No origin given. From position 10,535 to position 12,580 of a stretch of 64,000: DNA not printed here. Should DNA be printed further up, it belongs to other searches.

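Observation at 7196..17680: Three tandem copies of a translationally coupled two-gene cassette encoding secreted five-module beta-sandwich proteins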

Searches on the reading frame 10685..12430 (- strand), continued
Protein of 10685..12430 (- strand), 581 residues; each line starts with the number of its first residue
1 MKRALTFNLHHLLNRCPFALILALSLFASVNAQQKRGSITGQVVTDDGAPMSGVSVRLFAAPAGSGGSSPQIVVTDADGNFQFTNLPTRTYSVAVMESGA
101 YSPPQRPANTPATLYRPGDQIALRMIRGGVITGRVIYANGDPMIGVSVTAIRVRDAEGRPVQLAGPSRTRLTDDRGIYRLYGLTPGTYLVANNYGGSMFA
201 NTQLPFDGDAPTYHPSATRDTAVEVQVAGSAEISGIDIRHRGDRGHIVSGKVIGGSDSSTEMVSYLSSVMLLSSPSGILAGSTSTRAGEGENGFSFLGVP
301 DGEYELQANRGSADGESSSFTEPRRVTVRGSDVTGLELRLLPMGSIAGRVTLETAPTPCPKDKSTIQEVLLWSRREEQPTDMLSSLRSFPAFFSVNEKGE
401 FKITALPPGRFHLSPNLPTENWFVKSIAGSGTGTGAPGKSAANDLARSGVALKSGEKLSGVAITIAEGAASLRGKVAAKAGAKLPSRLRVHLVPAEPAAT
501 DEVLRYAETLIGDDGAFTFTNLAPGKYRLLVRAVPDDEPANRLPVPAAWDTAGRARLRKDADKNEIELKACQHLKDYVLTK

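Call 11: find_homologous_proteins(query=window:10685-12430:-, max_evalue=1e-10)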
Query window:10685-12430:- (581 aa): 2057 proteins with E <= 1e-10 among 8000 candidates; the best 120 are listed.
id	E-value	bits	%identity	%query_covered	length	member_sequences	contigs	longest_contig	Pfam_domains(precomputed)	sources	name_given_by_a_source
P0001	0.0e+0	1288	100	100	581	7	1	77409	PF07495.20,PF10670.16,PF13715.13,PF17802.8,PF00775.28,PF13620.13,PF09430.17,PF22904.4,PF17210.10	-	-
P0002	3.2e-224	764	63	97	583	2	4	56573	PF07495.20,PF10670.16,PF13715.13,PF17802.8,PF23193.2,PF00775.28,PF13620.13,PF09430.17,PF22904.4,PF17210.10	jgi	jgi:protocatechuate 3,4-dioxygenase beta subunit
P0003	4.6e-221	753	61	97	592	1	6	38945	PF13715.13,PF17802.8,PF00775.28,PF13620.13,PF09430.17,PF22904.4,PF17210.10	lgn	-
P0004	2.4e-219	748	62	97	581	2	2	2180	PF13715.13,PF17802.8,PF13620.13,PF09430.17,PF22904.4,PF17210.10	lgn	-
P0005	3.4e-214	731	61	97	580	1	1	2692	PF13715.13,PF17802.8,PF23193.2,PF13620.13,PF09430.17,PF22904.4,PF17210.10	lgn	-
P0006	5.0e-201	687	56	95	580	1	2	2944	PF17802.8,PF23193.2,PF00775.28,PF13620.13,PF17210.10,PF24107.2,PF10670.16,PF13715.13,PF25020.2,PF02369.23,PF24025.2,PF09430.17,PF22904.4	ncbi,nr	ncbi:MAG: carboxypeptidase regulatory-like domain-containing protein [Acidobacteria bacterium]|nr:ca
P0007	4.0e-199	681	56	95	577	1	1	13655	PF13715.13,PF24421.2,PF17802.8,PF23193.2,PF13620.13,PF09430.17,PF22904.4,PF17210.10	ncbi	-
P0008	5.9e-198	677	56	94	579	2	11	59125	PF13715.13,PF17802.8,PF23193.2,PF13620.13,PF09430.17,PF22904.4,PF17210.10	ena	-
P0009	6.3e-198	677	56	98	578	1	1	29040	PF13715.13,PF17802.8,PF13620.13,PF22904.4,PF17210.10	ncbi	-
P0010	3.1e-197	675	56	100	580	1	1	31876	PF13715.13,PF25020.2,PF17802.8,PF13620.13,PF09430.17,PF22904.4,PF17210.10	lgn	-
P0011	9.0e-196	670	57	96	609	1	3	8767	PF10670.16,PF13715.13,PF25020.2,PF17802.8,PF23193.2,PF00775.28,PF13620.13,PF09430.17,PF22904.4,PF17210.10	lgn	-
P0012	1.1e-193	663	56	100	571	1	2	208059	PF13715.13,PF17802.8,PF13620.13,PF09430.17,PF22904.4,PF17210.10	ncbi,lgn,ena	-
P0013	3.1e-192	658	56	96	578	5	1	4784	PF10670.16,PF13715.13,PF25020.2,PF02369.23,PF17802.8,PF23193.2,PF13620.13,PF09430.17,PF22904.4,PF17210.10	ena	-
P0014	4.6e-190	651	56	96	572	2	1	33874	PF10670.16,PF13715.13,PF25020.2,PF17802.8,PF23193.2,PF13620.13,PF09430.17,PF22904.4,PF17210.10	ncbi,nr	ncbi:MAG: carboxypeptidase-like regulatory domain-containing protein [Acidobacteriota bacterium]|nr:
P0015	5.3e-190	651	55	97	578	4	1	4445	PF13715.13,PF25020.2,PF17802.8,PF23193.2,PF00775.28,PF13620.13,PF09430.17,PF22904.4,PF17210.10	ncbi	-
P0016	1.3e-189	650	55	97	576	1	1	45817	PF13715.13,PF17802.8,PF23193.2,PF13620.13,PF09430.17,PF22904.4,PF17210.10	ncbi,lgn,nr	ncbi:MAG: carboxypeptidase regulatory-like domain-containing protein [Acidobacteria bacterium]|nr:ca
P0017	1.8e-170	586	51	95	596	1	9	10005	PF07495.20,PF10670.16,PF13715.13,PF17802.8,PF23193.2,PF13620.13,PF09430.17,PF22904.4,PF17210.10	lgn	-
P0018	2.6e-166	573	51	97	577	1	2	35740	PF07495.20,PF23623.2,PF17802.8,PF23193.2,PF00775.28,PF13620.13,PF17210.10,PF10670.16,PF13715.13,PF25020.2,PF02369.23,PF14686.13,PF24025.2,PF09430.17,PF22904.4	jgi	-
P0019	1.6e-165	570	51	97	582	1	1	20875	PF13715.13,PF17802.8,PF00775.28,PF13620.13,PF22904.4,PF17210.10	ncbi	-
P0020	2.9e-165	569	51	98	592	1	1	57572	PF10670.16,PF13715.13,PF14686.13,PF17802.8,PF23193.2,PF00775.28,PF13620.13,PF09430.17,PF22904.4,PF17210.10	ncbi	ncbi:MAG: carboxypeptidase regulatory-like domain-containing protein [Blastocatellia bacterium]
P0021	7.9e-163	561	49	98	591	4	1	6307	PF10670.16,PF13715.13,PF17802.8,PF00775.28,PF13620.13,PF09430.17,PF22904.4,PF17210.10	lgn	-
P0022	7.9e-162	558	50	98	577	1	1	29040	PF17802.8,PF00775.28,PF13620.13,PF22904.4,PF17210.10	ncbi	-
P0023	5.5e-158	545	50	95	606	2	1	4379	PF07495.20,PF10670.16,PF13715.13,PF14686.13,PF17802.8,PF23193.2,PF00775.28,PF13620.13,PF22904.4,PF17210.10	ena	-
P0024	6.8e-157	542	50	97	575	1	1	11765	PF13715.13,PF17802.8,PF13620.13,PF09430.17,PF22904.4,PF17210.10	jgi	jgi:hypothetical protein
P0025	1.0e-156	541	50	94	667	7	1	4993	PF13715.13,PF25020.2,PF17802.8,PF00775.28,PF13620.13,PF22904.4,PF17210.10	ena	-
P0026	6.4e-156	538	48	97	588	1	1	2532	PF10670.16,PF13715.13,PF14686.13,PF17802.8,PF13620.13,PF09430.17,PF22904.4,PF17210.10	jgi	-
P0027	2.4e-155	537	48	98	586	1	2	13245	PF17802.8,PF13620.13,PF22904.4,PF17210.10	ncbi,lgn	-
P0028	3.0e-155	536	51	97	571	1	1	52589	PF10670.16,PF13715.13,PF23193.2,PF13620.13,PF09430.17,PF22904.4,PF17210.10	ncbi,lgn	-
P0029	3.7e-155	536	47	99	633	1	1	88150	PF13715.13,PF17802.8,PF23193.2,PF13620.13,PF22904.4,PF17210.10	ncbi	-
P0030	2.8e-154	533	48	98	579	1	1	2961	PF13715.13,PF17802.8,PF00775.28,PF13620.13,PF22904.4,PF17210.10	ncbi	ncbi:MAG: carboxypeptidase regulatory-like domain-containing protein [Blastocatellia bacterium]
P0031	2.5e-153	530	49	96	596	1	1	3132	PF10670.16,PF13715.13,PF25020.2,PF17802.8,PF23193.2,PF00775.28,PF13620.13,PF09430.17,PF22904.4,PF17210.10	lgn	-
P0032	4.9e-153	529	49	94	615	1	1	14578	PF13715.13,PF25020.2,PF17802.8,PF13620.13,PF09430.17,PF22904.4,PF17210.10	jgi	jgi:hypothetical protein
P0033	7.7e-153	528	50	96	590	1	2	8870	PF13715.13,PF17802.8,PF23193.2,PF13620.13,PF22904.4,PF17210.10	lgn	-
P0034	2.0e-152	527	48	97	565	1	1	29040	PF13715.13,PF17802.8,PF23193.2,PF13620.13,PF09430.17,PF22904.4,PF17210.10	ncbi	-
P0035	2.1e-152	527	48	99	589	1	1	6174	PF10670.16,PF13715.13,PF14686.13,PF17802.8,PF13620.13,PF09430.17,PF22904.4,PF17210.10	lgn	-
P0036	2.3e-152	527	50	97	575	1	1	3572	PF10670.16,PF23193.2,PF13620.13,PF09430.17,PF22904.4,PF17210.10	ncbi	ncbi:MAG: MSCRAMM family protein [Blastocatellia bacterium]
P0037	2.3e-152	527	47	100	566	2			PF13715.13,PF14686.13,PF24025.2,PF17802.8,PF23193.2,PF00775.28,PF13620.13,PF09430.17,PF22904.4,PF17210.10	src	-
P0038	3.2e-152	526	50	98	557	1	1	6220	PF13715.13,PF14686.13,PF24025.2,PF17802.8,PF23193.2,PF00775.28,PF13620.13,PF09430.17,PF22904.4,PF17210.10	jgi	-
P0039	3.8e-152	526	49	98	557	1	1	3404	PF13715.13,PF14686.13,PF24025.2,PF17802.8,PF23193.2,PF00775.28,PF13620.13,PF09430.17,PF22904.4,PF17210.10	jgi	jgi:hypothetical protein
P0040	4.3e-152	526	48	100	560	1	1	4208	PF13715.13,PF14686.13,PF24025.2,PF17802.8,PF23193.2,PF00775.28,PF13620.13,PF09430.17,PF22904.4,PF17210.10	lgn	-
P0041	4.5e-152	526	49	96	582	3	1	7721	PF17802.8,PF23193.2,PF00775.28,PF13620.13,PF17210.10,PF10670.16,PF13715.13,PF14686.13,PF24025.2,PF20598.5,PF09430.17,PF22904.4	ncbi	ncbi:MAG: carboxypeptidase regulatory-like domain-containing protein [Blastocatellia bacterium]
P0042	8.0e-152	525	48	97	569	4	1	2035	PF13715.13,PF14686.13,PF24025.2,PF17802.8,PF23193.2,PF00775.28,PF13620.13,PF09430.17,PF22904.4,PF17210.10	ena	-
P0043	8.6e-152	525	50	98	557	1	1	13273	PF13715.13,PF14686.13,PF24025.2,PF17802.8,PF23193.2,PF00775.28,PF13620.13,PF09430.17,PF22904.4,PF17210.10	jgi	jgi:hypothetical protein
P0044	9.5e-152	525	48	97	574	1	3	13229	PF07495.20,PF10670.16,PF13715.13,PF14686.13,PF20598.5,PF17802.8,PF23193.2,PF00775.28,PF13620.13,PF22904.4,PF17210.10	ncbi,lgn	-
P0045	1.3e-151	524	48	97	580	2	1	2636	PF10670.16,PF13715.13,PF17802.8,PF23193.2,PF00775.28,PF13620.13,PF09430.17,PF22904.4,PF17210.10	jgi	jgi:hypothetical protein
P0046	1.6e-151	524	47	99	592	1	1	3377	PF13715.13,PF17802.8,PF23193.2,PF13620.13,PF09430.17,PF22904.4,PF17210.10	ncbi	-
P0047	4.2e-151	522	49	98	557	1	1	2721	PF13715.13,PF14686.13,PF24025.2,PF17802.8,PF00775.28,PF13620.13,PF09430.17,PF22904.4,PF17210.10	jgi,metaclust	metaclust:\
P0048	6.2e-151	522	48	100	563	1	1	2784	PF13715.13,PF24025.2,PF17802.8,PF23193.2,PF00775.28,PF13620.13,PF09430.17,PF22904.4,PF17210.10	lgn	-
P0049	9.3e-151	521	47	96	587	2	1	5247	PF10670.16,PF13715.13,PF17802.8,PF00775.28,PF13620.13,PF09430.17,PF22904.4,PF17210.10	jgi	-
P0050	1.6e-150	521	48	98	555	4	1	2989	PF13715.13,PF17802.8,PF23193.2,PF13620.13,PF09430.17,PF22904.4,PF17210.10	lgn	-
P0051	1.7e-150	520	51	94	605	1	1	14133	PF13715.13,PF17802.8,PF23193.2,PF13620.13,PF22904.4,PF17210.10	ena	-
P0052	1.8e-150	520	53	93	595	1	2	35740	PF02369.23,PF17802.8,PF23193.2,PF13620.13,PF09430.17,PF22904.4,PF17210.10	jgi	-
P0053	1.9e-150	520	47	97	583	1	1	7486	PF10670.16,PF13715.13,PF17802.8,PF00775.28,PF13620.13,PF09430.17,PF22904.4,PF17210.10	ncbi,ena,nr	ncbi:MAG TPA: carboxypeptidase-like regulatory domain-containing protein [Blastocatellia bacterium]|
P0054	3.3e-150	520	47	96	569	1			PF13715.13,PF14686.13,PF24025.2,PF17802.8,PF00775.28,PF13620.13,PF09430.17,PF22904.4,PF17210.10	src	-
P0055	3.4e-150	519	50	98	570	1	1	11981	PF13715.13,PF17802.8,PF23193.2,PF13620.13,PF09430.17,PF22904.4,PF17210.10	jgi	jgi:hypothetical protein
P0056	3.4e-150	519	49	96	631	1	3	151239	PF13715.13,PF17802.8,PF23193.2,PF13620.13,PF22904.4,PF17210.10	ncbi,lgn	-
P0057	4.2e-150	519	47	97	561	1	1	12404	PF13715.13,PF14686.13,PF24025.2,PF17802.8,PF23193.2,PF00775.28,PF13620.13,PF09430.17,PF22904.4,PF17210.10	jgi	jgi:protocatechuate 3,4-dioxygenase beta subunit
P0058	6.7e-150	519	47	99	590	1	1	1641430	PF13715.13,PF17802.8,PF00775.28,PF13620.13,PF22904.4,PF17210.10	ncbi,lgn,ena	-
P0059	8.3e-150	518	49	100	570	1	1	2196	PF10670.16,PF13715.13,PF25020.2,PF17802.8,PF23193.2,PF13620.13,PF09430.17,PF22904.4,PF17210.10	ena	-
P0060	1.1e-149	518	49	96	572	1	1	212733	PF10670.16,PF13715.13,PF02369.23,PF17802.8,PF00775.28,PF13620.13,PF09430.17,PF22904.4,PF17210.10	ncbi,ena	-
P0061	2.9e-149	516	48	97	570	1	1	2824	PF10670.16,PF13715.13,PF14686.13,PF17802.8,PF13620.13,PF09430.17,PF22904.4,PF17210.10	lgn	-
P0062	3.5e-149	516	47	100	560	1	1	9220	PF13715.13,PF14686.13,PF24025.2,PF17802.8,PF00775.28,PF13620.13,PF09430.17,PF22904.4,PF17210.10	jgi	jgi:carboxypeptidase family protein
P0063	4.5e-149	516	47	97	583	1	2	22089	PF10670.16,PF13715.13,PF17802.8,PF23193.2,PF00775.28,PF13620.13,PF09430.17,PF22904.4,PF17210.10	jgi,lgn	jgi:hypothetical protein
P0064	6.7e-149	515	47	96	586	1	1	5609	PF10670.16,PF13715.13,PF14686.13,PF17802.8,PF23193.2,PF00775.28,PF13620.13,PF09430.17,PF22904.4,PF17210.10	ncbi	-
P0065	7.8e-149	515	47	100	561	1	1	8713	PF13715.13,PF14686.13,PF24025.2,PF17802.8,PF23193.2,PF00775.28,PF13620.13,PF09430.17,PF22904.4,PF17210.10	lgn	-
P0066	1.3e-148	514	46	98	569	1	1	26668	PF13715.13,PF14686.13,PF17802.8,PF00775.28,PF13620.13,PF09430.17,PF22904.4,PF17210.10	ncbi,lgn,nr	ncbi:MAG: carboxypeptidase regulatory-like domain-containing protein [Chloracidobacterium sp.]|nr:ca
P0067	2.1e-148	514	46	99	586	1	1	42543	PF10670.16,PF00775.28,PF13620.13,PF09430.17,PF22904.4,PF17210.10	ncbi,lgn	-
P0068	3.1e-148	513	49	95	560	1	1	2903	PF13715.13,PF14686.13,PF24025.2,PF17802.8,PF23193.2,PF00775.28,PF13620.13,PF09430.17,PF22904.4,PF17210.10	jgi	jgi:Carboxypeptidase regulatory-like domain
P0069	3.2e-148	513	49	96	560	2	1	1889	PF13715.13,PF14686.13,PF24025.2,PF17802.8,PF23193.2,PF00775.28,PF13620.13,PF09430.17,PF22904.4,PF17210.10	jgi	jgi:carboxypeptidase family protein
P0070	3.2e-148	513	48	97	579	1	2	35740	PF17802.8,PF23193.2,PF00775.28,PF13620.13,PF17210.10,PF10670.16,PF13715.13,PF25020.2,PF02369.23,PF14686.13,PF20598.5,PF09430.17,PF22904.4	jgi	-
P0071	3.9e-148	513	48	96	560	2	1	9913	PF13715.13,PF14686.13,PF17802.8,PF23193.2,PF00775.28,PF13620.13,PF09430.17,PF22904.4,PF17210.10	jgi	jgi:carboxypeptidase family protein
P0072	5.5e-148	512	49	94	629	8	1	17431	PF13715.13,PF17802.8,PF23193.2,PF13620.13,PF22904.4,PF17210.10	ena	-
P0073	6.1e-148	512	47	98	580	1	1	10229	PF10670.16,PF13715.13,PF17802.8,PF00775.28,PF13620.13,PF09430.17,PF22904.4,PF17210.10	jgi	-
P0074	6.6e-148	512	49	94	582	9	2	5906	PF13715.13,PF17802.8,PF23193.2,PF13620.13,PF09430.17,PF22904.4,PF17210.10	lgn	-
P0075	7.6e-148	512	47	94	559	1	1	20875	PF13715.13,PF17802.8,PF23193.2,PF13620.13,PF09430.17,PF22904.4,PF17210.10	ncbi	-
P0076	9.4e-148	511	47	97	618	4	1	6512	PF10670.16,PF13715.13,PF14686.13,PF17802.8,PF13620.13,PF22904.4,PF17210.10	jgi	jgi:Carboxypeptidase regulatory-like domain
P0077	1.0e-147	511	49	94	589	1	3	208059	PF13715.13,PF17802.8,PF23193.2,PF13620.13,PF22904.4,PF17210.10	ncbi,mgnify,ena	mgnify:CR=1 FL=1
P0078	1.5e-147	511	47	97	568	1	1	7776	PF07495.20,PF17802.8,PF23193.2,PF00775.28,PF13620.13,PF17210.10,PF10670.16,PF13715.13,PF14686.13,PF20598.5,PF09430.17,PF22904.4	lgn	-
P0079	1.6e-147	511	47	100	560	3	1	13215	PF13715.13,PF25020.2,PF14686.13,PF17802.8,PF23193.2,PF00775.28,PF13620.13,PF09430.17,PF22904.4,PF17210.10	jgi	-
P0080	2.8e-147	510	47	94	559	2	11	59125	PF13715.13,PF17802.8,PF23193.2,PF13620.13,PF22904.4,PF17210.10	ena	-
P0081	3.3e-147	510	46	96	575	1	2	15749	PF13715.13,PF25020.2,PF14686.13,PF17802.8,PF00775.28,PF13620.13,PF09430.17,PF22904.4,PF17210.10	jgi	jgi:protocatechuate 3,4-dioxygenase beta subunit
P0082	3.7e-147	509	48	98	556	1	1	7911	PF13715.13,PF17802.8,PF23193.2,PF13620.13,PF22904.4,PF17210.10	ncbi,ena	-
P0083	4.7e-147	509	48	94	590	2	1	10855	PF13715.13,PF17802.8,PF13620.13,PF09430.17,PF22904.4,PF17210.10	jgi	-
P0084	5.2e-147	509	46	98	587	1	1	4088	PF10670.16,PF13715.13,PF24025.2,PF17802.8,PF23193.2,PF00775.28,PF13620.13,PF09430.17,PF22904.4,PF17210.10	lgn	-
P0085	6.0e-147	509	47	96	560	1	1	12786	PF13715.13,PF14686.13,PF24025.2,PF17802.8,PF23193.2,PF00775.28,PF13620.13,PF09430.17,PF22904.4,PF17210.10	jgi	jgi:hypothetical protein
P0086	6.7e-147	509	47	94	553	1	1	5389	PF13715.13,PF14686.13,PF17802.8,PF23193.2,PF00775.28,PF13620.13,PF09430.17,PF22904.4,PF17210.10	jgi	jgi:hypothetical protein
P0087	9.9e-147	508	46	97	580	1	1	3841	PF10670.16,PF13715.13,PF14686.13,PF17802.8,PF00775.28,PF13620.13,PF09430.17,PF22904.4,PF17210.10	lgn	-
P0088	1.2e-146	508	48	96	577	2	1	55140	PF07495.20,PF13715.13,PF14686.13,PF17802.8,PF23193.2,PF13620.13,PF09430.17,PF22904.4,PF17210.10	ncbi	-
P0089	1.2e-146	508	48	97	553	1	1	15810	PF07495.20,PF23623.2,PF13715.13,PF17802.8,PF23193.2,PF13620.13,PF09430.17,PF22904.4,PF17210.10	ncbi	ncbi:MAG: collagen binding domain-containing protein [Blastocatellia bacterium]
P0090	1.6e-146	507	47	98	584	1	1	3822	PF13715.13,PF14686.13,PF17802.8,PF00775.28,PF13620.13,PF09430.17,PF22904.4,PF17210.10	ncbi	ncbi:MAG: MSCRAMM family protein [Blastocatellia bacterium]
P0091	2.2e-146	507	45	98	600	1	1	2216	PF10670.16,PF13715.13,PF25020.2,PF14686.13,PF17802.8,PF00775.28,PF13620.13,PF09430.17,PF22904.4,PF17210.10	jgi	jgi:Carboxypeptidase regulatory-like domain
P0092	2.5e-146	507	47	98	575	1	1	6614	PF10670.16,PF13715.13,PF25020.2,PF14686.13,PF17802.8,PF00775.28,PF13620.13,PF09430.17,PF22904.4,PF17210.10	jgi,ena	-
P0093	7.5e-146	505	48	98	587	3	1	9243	PF13715.13,PF17802.8,PF23193.2,PF00775.28,PF13620.13,PF09430.17,PF22904.4,PF17210.10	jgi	-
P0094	1.2e-145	504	46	99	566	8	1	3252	PF13715.13,PF17802.8,PF00775.28,PF13620.13,PF09430.17,PF22904.4,PF17210.10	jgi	jgi:hypothetical protein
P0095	1.4e-145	504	46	100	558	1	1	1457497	PF13715.13,PF14686.13,PF24025.2,PF17802.8,PF23193.2,PF00775.28,PF13620.13,PF09430.17,PF22904.4,PF17210.10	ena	-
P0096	1.7e-145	504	46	98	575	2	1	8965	PF10670.16,PF13715.13,PF25020.2,PF17802.8,PF00775.28,PF13620.13,PF09430.17,PF22904.4,PF17210.10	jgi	jgi:Carboxypeptidase regulatory-like domain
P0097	2.0e-145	504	48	95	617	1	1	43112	PF13715.13,PF17802.8,PF00775.28,PF13620.13,PF09430.17,PF22904.4,PF17210.10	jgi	jgi:hypothetical protein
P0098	2.0e-145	504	46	96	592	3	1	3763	PF10670.16,PF13715.13,PF25020.2,PF17802.8,PF13620.13,PF22904.4,PF17210.10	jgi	-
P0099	2.3e-145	504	46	100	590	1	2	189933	PF10670.16,PF13715.13,PF17802.8,PF23193.2,PF13620.13,PF09430.17,PF22904.4,PF17210.10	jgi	jgi:hypothetical protein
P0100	3.0e-145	503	47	97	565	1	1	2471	PF10670.16,PF13715.13,PF14686.13,PF17802.8,PF13620.13,PF09430.17,PF22904.4,PF17210.10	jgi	jgi:hypothetical protein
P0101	3.2e-145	503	49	94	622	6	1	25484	PF02369.23,PF17802.8,PF13620.13,PF22904.4,PF17210.10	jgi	jgi:hypothetical protein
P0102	6.2e-145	502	50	87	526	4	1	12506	PF13715.13,PF14686.13,PF17802.8,PF13620.13,PF09430.17,PF22904.4,PF17210.10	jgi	-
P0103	9.0e-145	502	46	100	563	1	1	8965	PF13715.13,PF25020.2,PF14686.13,PF17802.8,PF00775.28,PF13620.13,PF09430.17,PF22904.4,PF17210.10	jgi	jgi:protocatechuate 3,4-dioxygenase beta subunit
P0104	9.3e-145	502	47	95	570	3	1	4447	PF10670.16,PF13715.13,PF25020.2,PF17802.8,PF13620.13,PF09430.17,PF22904.4,PF17210.10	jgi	jgi:hypothetical protein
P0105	1.0e-144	501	48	93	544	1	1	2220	PF10670.16,PF13715.13,PF17802.8,PF13620.13,PF22904.4,PF17210.10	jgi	jgi:hypothetical protein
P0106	1.6e-144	501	45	99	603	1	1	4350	PF13715.13,PF17802.8,PF13620.13,PF09430.17,PF22904.4,PF17210.10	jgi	jgi:hypothetical protein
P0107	1.6e-144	501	47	98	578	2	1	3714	PF17802.8,PF23193.2,PF00775.28,PF13620.13,PF09430.17,PF22904.4,PF17210.10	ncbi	ncbi:MAG: MSCRAMM family protein, partial [Blastocatellia bacterium]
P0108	2.2e-144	500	47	97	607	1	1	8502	PF13715.13,PF17802.8,PF13620.13,PF09430.17,PF22904.4,PF17210.10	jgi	jgi:hypothetical protein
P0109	2.3e-144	500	48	93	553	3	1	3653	PF13715.13,PF17802.8,PF13620.13,PF09430.17,PF22904.4,PF17210.10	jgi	jgi:hypothetical protein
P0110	3.5e-144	500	46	97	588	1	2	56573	PF13715.13,PF14686.13,PF17802.8,PF13620.13,PF09430.17,PF22904.4,PF17210.10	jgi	jgi:hypothetical protein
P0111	4.3e-144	499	50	87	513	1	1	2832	PF13715.13,PF17802.8,PF23193.2,PF13620.13,PF09430.17,PF22904.4,PF17210.10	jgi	-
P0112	4.4e-144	499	46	96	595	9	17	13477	PF17802.8,PF23193.2,PF00775.28,PF13620.13,PF17210.10,PF10670.16,PF13715.13,PF02369.23,PF14686.13,PF20598.5,PF09430.17,PF22904.4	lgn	-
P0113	1.3e-143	498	47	95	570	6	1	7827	PF17802.8,PF13620.13,PF22904.4,PF17210.10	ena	-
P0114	1.5e-143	498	46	96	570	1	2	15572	PF17802.8,PF23193.2,PF00775.28,PF13620.13,PF17210.10,PF10670.16,PF13715.13,PF25020.2,PF14686.13,PF24025.2,PF09430.17,PF22904.4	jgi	jgi:hypothetical protein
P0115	1.7e-143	497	45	98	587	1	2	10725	PF10670.16,PF17802.8,PF00775.28,PF13620.13,PF09430.17,PF22904.4,PF17210.10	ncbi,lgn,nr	ncbi:MAG: carboxypeptidase-like regulatory domain-containing protein [Acidobacteria bacterium]|nr:ca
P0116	3.2e-143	496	46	100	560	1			PF13715.13,PF14686.13,PF23193.2,PF00775.28,PF13620.13,PF09430.17,PF22904.4,PF17210.10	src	-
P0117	3.4e-143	496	47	94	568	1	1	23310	PF10670.16,PF13715.13,PF17802.8,PF13620.13,PF22904.4,PF17210.10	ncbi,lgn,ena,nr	ncbi:MAG TPA: carboxypeptidase-like regulatory domain-containing protein [Blastocatellia bacterium]|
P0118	7.4e-143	495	46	97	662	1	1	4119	PF13715.13,PF25020.2,PF13620.13,PF22904.4,PF17210.10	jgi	jgi:hypothetical protein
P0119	7.6e-143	495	46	94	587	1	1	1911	PF10670.16,PF00775.28,PF13620.13,PF09430.17,PF22904.4,PF17210.10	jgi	jgi:protocatechuate 3,4-dioxygenase beta subunit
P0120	8.5e-143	495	46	97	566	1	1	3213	PF10670.16,PF13715.13,PF17802.8,PF13620.13,PF22904.4,PF17210.10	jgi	-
